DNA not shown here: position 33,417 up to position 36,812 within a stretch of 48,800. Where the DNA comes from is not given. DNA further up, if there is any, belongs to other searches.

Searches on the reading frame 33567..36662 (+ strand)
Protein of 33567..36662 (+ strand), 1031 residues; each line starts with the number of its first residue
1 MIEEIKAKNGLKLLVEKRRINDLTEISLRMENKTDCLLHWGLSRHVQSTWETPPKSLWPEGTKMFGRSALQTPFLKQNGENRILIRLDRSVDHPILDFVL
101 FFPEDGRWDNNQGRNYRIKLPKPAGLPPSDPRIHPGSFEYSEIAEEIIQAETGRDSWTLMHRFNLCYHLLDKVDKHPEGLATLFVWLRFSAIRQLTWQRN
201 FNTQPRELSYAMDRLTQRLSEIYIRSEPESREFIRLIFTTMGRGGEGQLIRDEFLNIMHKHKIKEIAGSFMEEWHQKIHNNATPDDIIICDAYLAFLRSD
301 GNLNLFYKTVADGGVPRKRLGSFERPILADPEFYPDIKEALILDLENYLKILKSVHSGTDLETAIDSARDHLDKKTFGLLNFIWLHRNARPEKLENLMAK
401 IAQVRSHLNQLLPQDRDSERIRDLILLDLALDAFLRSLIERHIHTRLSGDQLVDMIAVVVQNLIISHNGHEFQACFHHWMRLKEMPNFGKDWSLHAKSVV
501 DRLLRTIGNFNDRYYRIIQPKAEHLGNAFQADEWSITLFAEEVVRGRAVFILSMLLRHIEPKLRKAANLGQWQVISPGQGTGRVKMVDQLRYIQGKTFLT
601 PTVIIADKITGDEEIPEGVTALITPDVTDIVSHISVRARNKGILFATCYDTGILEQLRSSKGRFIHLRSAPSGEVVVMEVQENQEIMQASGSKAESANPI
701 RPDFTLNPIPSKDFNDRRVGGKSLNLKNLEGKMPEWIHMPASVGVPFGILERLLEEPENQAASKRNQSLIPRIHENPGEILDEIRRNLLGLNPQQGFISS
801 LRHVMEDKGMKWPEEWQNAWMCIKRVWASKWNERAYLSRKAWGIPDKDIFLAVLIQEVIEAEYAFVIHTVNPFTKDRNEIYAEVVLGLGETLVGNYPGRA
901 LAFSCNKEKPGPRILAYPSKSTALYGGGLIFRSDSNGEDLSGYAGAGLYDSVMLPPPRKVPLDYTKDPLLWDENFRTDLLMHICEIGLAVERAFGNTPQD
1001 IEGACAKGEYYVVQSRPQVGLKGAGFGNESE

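Call 33: search_protein_families(library=ncbifam, proteins=[window:33567-36662:+], max_evalue=1e-10)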
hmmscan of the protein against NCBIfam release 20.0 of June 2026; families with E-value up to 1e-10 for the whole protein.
window:33567-36662:+ (1031 aa): 9 families
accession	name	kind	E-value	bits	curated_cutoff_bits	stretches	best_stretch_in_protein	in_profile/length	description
NF004881.0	PRK06241.2-2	equivalog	1.3e-16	60.1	883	1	822-893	144-215/898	phosphoenolpyruvate synthase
NF004877.0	PRK06241.1-2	subfamily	7.6e-16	57.6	866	0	822-894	148-220/869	phosphoenolpyruvate synthase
NF041857.1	RIF_Ptrans_rph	equivalog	2e-15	56.2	999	0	822-894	146-218/864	rifamycin-inactivating phosphotransferase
NF005057.0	PRK06464.1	equivalog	3.2e-14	52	598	0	821-894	155-230/798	phosphoenolpyruvate synthase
NF004878.0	PRK06241.1-3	subfamily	3e-13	48.8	945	0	822-894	147-219/891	phosphoenolpyruvate synthase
NF004880.0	PRK06241.2-1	equivalog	4e-13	48.2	972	0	826-894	145-213/837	phosphoenolpyruvate synthase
TIGR01418.1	PEP_synth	equivalog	8.3e-13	47.6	739.75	0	822-894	150-224/784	pyruvate, water dikinase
NF052632.1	undecylprod_RedH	equivalog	5.7e-12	44.4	1350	0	822-894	130-199/880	undecylprodigiosin ligase RedH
NF004879.0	PRK06241.1-4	equivalog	2.2e-11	42.6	976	0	822-894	148-220/868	phosphoenolpyruvate synthase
